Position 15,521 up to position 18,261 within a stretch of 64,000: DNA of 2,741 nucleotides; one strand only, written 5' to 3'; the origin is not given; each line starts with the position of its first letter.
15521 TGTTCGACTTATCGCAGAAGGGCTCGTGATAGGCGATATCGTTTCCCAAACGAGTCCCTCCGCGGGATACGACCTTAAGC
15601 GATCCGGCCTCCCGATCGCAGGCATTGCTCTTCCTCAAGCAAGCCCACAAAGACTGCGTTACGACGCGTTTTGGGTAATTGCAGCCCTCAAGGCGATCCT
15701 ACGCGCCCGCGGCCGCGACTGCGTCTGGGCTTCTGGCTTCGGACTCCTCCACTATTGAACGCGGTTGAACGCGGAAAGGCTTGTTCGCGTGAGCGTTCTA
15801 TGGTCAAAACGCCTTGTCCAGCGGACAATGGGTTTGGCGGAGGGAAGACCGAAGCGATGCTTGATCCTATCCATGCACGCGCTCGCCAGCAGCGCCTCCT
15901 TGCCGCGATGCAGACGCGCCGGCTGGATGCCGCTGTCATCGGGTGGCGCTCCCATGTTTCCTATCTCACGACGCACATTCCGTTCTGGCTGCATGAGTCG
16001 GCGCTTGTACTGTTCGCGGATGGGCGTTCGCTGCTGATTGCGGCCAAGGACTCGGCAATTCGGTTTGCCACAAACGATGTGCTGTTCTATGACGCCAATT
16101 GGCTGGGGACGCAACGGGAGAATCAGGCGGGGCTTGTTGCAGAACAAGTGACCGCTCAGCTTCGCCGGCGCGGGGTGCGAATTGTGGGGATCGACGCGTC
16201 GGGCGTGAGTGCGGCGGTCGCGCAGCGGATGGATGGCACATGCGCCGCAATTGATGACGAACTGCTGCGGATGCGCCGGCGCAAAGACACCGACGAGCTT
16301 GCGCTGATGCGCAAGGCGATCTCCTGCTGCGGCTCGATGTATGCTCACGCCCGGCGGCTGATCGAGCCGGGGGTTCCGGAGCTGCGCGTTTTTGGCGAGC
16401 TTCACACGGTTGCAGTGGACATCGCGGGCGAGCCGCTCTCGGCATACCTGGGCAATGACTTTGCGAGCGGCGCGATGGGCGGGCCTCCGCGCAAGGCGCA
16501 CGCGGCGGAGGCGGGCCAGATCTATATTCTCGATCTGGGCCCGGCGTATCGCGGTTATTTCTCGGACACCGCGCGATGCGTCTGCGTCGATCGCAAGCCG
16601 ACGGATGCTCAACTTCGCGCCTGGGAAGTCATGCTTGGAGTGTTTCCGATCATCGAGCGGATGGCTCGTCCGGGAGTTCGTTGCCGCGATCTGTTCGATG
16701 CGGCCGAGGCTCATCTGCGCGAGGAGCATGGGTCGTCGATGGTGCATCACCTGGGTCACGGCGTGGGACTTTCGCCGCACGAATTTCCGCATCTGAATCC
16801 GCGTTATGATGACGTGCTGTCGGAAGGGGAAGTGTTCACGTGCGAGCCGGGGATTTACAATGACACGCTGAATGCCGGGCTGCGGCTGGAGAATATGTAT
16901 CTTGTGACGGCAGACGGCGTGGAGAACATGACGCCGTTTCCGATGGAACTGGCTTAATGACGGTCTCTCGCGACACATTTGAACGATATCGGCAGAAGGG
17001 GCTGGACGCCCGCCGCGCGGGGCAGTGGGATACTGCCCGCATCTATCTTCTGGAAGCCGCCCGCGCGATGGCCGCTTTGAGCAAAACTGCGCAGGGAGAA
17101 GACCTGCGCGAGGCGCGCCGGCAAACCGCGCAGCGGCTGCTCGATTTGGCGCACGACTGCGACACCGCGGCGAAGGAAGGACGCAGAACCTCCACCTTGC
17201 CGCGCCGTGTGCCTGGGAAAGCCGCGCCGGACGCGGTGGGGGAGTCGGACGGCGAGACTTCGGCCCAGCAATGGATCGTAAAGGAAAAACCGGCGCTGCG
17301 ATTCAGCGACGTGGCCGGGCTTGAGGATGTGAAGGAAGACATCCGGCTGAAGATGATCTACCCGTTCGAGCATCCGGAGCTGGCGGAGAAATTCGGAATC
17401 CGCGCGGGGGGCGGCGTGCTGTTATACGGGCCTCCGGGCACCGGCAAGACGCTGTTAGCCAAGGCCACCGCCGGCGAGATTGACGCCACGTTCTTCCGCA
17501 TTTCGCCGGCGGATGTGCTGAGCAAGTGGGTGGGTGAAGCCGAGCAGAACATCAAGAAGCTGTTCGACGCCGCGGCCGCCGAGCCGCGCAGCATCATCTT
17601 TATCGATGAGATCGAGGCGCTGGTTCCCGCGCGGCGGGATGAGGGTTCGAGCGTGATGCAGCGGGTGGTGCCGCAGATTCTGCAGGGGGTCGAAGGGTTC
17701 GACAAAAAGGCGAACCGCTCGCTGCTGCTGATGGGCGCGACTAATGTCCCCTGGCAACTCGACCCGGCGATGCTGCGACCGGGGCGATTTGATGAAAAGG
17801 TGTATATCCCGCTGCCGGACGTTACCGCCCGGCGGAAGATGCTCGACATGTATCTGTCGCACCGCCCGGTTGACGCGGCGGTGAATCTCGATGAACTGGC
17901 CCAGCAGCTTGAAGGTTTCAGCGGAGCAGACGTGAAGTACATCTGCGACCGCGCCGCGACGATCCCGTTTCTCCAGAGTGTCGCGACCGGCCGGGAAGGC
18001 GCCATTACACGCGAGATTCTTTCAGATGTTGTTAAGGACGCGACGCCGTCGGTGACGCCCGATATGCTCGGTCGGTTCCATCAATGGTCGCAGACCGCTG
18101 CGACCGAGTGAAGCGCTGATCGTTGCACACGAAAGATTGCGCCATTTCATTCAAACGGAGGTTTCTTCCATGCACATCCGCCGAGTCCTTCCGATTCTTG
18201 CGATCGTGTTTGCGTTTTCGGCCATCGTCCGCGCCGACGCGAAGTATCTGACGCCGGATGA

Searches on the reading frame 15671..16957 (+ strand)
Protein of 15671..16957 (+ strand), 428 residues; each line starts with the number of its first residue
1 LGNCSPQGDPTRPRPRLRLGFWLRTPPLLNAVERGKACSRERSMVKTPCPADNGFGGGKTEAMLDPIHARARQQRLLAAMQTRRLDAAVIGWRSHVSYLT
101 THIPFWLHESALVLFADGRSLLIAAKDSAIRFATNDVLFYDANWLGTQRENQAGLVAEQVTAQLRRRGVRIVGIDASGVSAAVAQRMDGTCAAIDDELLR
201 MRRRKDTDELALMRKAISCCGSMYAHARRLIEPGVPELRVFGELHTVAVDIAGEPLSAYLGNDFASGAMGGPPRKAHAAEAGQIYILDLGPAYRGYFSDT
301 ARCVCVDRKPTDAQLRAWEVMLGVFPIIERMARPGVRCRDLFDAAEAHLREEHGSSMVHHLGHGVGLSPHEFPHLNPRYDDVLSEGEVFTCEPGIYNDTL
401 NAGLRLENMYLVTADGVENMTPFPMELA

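Call 18: search_protein_families(library=pfam, proteins=[window:15671-16957:+], max_evalue=0.01)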
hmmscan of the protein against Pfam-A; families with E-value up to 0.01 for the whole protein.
window:15671-16957:+ (428 aa): 2 families
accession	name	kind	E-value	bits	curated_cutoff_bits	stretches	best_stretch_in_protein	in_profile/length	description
PF00557.29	Peptidase_M24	-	1.9e-38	132.8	23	1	212-414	2-208/208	Metallopeptidase family M24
PF01321.24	Creatinase_N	-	5.6e-06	27.3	22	1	72-191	1-110/128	Creatinase/Prolidase N-terminal domain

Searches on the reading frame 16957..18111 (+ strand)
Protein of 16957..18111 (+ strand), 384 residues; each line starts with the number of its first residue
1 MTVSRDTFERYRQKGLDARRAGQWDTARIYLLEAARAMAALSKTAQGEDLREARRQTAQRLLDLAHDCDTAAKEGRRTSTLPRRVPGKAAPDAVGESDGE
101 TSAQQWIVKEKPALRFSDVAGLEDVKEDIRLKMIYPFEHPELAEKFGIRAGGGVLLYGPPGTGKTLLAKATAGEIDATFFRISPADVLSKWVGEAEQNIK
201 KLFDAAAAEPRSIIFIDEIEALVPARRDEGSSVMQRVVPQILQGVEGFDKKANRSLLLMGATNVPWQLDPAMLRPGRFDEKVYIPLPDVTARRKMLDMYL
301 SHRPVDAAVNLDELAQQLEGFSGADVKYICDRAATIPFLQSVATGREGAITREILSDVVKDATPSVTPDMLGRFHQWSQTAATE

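Call 18: search_protein_families(library=pfam, proteins=[window:16957-18111:+], max_evalue=0.01)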
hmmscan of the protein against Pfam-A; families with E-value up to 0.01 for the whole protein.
window:16957-18111:+ (384 aa): 12 families
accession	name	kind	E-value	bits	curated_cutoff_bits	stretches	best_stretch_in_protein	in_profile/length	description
PF00004.35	AAA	-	6.5e-39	133.8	21.2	1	154-286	1-131/131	ATPase family associated with various cellular activities (AAA)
PF17862.7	AAA_lid_3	-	1.5e-08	34.5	27.2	1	309-338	2-31/45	AAA+ lid domain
PF05496.18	RuvB_N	-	7.7e-06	26.2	27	1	153-224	35-98/159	Holliday junction DNA helicase RuvB P-loop domain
PF13191.12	AAA_16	-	0.00015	22.7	32.6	1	149-232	20-115/167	AAA ATPase domain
PF07728.20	AAA_5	-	0.00019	21.9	22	1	153-225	1-81/139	AAA domain (dynein-related subfamily)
PF07724.20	AAA_2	-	0.00029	21.4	27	1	154-237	6-91/166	AAA domain (Cdc48 subfamily)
PF13401.12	AAA_22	-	0.00086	20.1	27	0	152-176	6-33/130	AAA domain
PF13671.12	AAA_33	-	0.0017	19.1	27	0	154-207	2-53/143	AAA domain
PF13173.12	AAA_14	-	0.0019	18.7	27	1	154-222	5-74/129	AAA domain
PF06068.19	TIP49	-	0.0025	17.5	23.8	1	150-197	49-98/347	TIP49 P-loop domain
PF00005.33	ABC_tran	-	0.0052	17.8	25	1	146-214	6-76/137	ABC transporter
PF07726.17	AAA_3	-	0.0079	16.5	27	0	154-196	2-50/131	ATPase family associated with various cellular activities (AAA)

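Call 54: search_solved_structures(query=window:16957-18111:+, max_evalue=1e-20)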
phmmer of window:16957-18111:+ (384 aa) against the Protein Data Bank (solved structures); distinct sequences matched with E-value up to 1e-20: 265 (the best 60 are shown).
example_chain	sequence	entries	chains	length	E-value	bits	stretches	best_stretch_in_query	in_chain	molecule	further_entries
6chs_H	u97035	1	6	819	1.8e-110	372.5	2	102-371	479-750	Putative cell division control protein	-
6oaa_B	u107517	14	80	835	1.8e-109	369.2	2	101-354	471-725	Cell division control protein 48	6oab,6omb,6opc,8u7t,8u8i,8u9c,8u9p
8dar_A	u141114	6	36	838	1.8e-109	369.2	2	101-354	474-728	Cell division control protein 48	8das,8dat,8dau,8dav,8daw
5c18_A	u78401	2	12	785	2.1e-109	369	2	100-381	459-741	Transitional endoplasmic reticulum ATPase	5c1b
6oa9_A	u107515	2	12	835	4.3e-109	367.9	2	101-354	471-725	Cell division control protein 48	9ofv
7rl9_A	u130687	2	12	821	2.6e-107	362.1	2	100-344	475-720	Transitional endoplasmic reticulum ATPase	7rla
7rlb_A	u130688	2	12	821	4.5e-107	361.3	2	100-344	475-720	Transitional endoplasmic reticulum ATPase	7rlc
7rlj_A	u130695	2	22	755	6.1e-107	360.9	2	100-344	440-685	Transitional endoplasmic reticulum ATPase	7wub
1r7r_A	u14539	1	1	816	6.2e-107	360.8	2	100-344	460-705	Transitional endoplasmic reticulum ATPase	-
8yka_A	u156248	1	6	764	6.4e-107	360.8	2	100-344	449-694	Transitional endoplasmic reticulum ATPase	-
7mdm_B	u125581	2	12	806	6.5e-107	360.8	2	99-344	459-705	Transitional endoplasmic reticulum ATPase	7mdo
7y4w_A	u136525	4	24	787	7.2e-107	360.6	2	100-344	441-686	Transitional endoplasmic reticulum ATPase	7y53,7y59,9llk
7l5w_A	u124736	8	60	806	7.6e-107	360.6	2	100-344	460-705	Transitional endoplasmic reticulum ATPase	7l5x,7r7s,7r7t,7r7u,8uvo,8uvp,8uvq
5c19_A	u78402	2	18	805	7.6e-107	360.5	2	100-344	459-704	Transitional endoplasmic reticulum ATPase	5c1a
7k57_A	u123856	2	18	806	7.8e-107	360.5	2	100-344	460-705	Transitional endoplasmic reticulum ATPase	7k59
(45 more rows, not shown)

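Call 65: search_protein_families(library=padloc, proteins=[window:16957-18111:+], max_evalue=0.01)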
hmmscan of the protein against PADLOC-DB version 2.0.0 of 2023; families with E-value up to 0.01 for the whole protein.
window:16957-18111:+ (384 aa): 7 families
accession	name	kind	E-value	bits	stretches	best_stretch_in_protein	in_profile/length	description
PDLC02196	IetA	-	1.1e-35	121.8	1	132-357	103-321/374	-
PDLC02195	IetA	-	1.5e-29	101.5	1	125-333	112-312/395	-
PDLC04232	IetA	-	3.5e-29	100.3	1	75-333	43-292/330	-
PDLC00915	TRIP13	-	1.3e-16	58.9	1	148-301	60-225/302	TRIP13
PDLC04231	IetA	-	9.8e-13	46.5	1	153-291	119-251/262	-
PDLC00914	TRIP13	-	3.5e-08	31.3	1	154-315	74-245/302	TRIP13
PDLC04140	mad8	-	1.3e-05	22.9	1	147-176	23-52/314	mads_8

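Call 81: search_protein_families(library=pfam, alignment_id=A7, max_evalue=1)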
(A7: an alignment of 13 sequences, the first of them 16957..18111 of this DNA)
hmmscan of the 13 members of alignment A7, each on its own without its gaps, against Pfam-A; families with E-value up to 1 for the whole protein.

A. member 1, window:16957-18111:+ (384 aa): 28 families (the best 25 are shown)
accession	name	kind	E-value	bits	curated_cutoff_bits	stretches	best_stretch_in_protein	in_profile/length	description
PF00004.35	AAA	-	6.5e-39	133.8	21.2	1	154-286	1-131/131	ATPase family associated with various cellular activities (AAA)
PF17862.7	AAA_lid_3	-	1.5e-08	34.5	27.2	1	309-338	2-31/45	AAA+ lid domain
PF05496.18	RuvB_N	-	7.7e-06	26.2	27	1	153-224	35-98/159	Holliday junction DNA helicase RuvB P-loop domain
PF13191.12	AAA_16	-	0.00015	22.7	32.6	1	149-232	20-115/167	AAA ATPase domain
PF07728.20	AAA_5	-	0.00019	21.9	22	1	153-225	1-81/139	AAA domain (dynein-related subfamily)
PF07724.20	AAA_2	-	0.00029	21.4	27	1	154-237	6-91/166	AAA domain (Cdc48 subfamily)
PF13401.12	AAA_22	-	0.00086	20.1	27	1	152-176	6-33/130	AAA domain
PF13671.12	AAA_33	-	0.0017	19.1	27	1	154-207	2-53/143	AAA domain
PF13173.12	AAA_14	-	0.0019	18.7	27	1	154-222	5-74/129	AAA domain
PF06068.19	TIP49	-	0.0025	17.5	23.8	1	150-197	49-98/347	TIP49 P-loop domain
PF00005.33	ABC_tran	-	0.0052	17.8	25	1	146-214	6-76/137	ABC transporter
PF07726.17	AAA_3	-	0.0079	16.5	27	1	154-196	2-50/131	ATPase family associated with various cellular activities (AAA)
PF01078.27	Mg_chelatase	-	0.011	15.6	20.3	1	153-171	24-42/207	Magnesium chelatase, subunit ChlI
PF13479.12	AAA_24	-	0.016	15.5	27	1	154-221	5-75/195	AAA domain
PF00493.29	MCM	-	0.022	14.3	23.3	1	116-176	23-82/224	MCM P-loop domain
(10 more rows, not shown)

B. families by the number of members that match (of 13 scanned): 65 families (the first 25 are shown)
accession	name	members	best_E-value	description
PF00004.35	AAA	13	7.3e-42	ATPase family associated with various cellular activities (AAA)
PF17862.7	AAA_lid_3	13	1.4e-09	AAA+ lid domain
PF07728.20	AAA_5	13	1.5e-07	AAA domain (dynein-related subfamily)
PF13401.12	AAA_22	13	2e-07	AAA domain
PF13191.12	AAA_16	13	3.2e-07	AAA ATPase domain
PF05496.18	RuvB_N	13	4.2e-07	Holliday junction DNA helicase RuvB P-loop domain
PF20720.3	nSTAND3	13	8.6e-06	Novel STAND NTPase 3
PF06068.19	TIP49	13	2.3e-05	TIP49 P-loop domain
PF13173.12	AAA_14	13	2.9e-05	AAA domain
PF07724.20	AAA_2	13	4.5e-05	AAA domain (Cdc48 subfamily)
PF00910.28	RNA_helicase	13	7.1e-05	RNA helicase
PF01057.23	Parvo_NS1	13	0.00029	Parvovirus non-structural protein NS1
PF13479.12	AAA_24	13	0.0004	AAA domain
PF01078.27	Mg_chelatase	13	0.00042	Magnesium chelatase, subunit ChlI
PF13671.12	AAA_33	13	0.00052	AAA domain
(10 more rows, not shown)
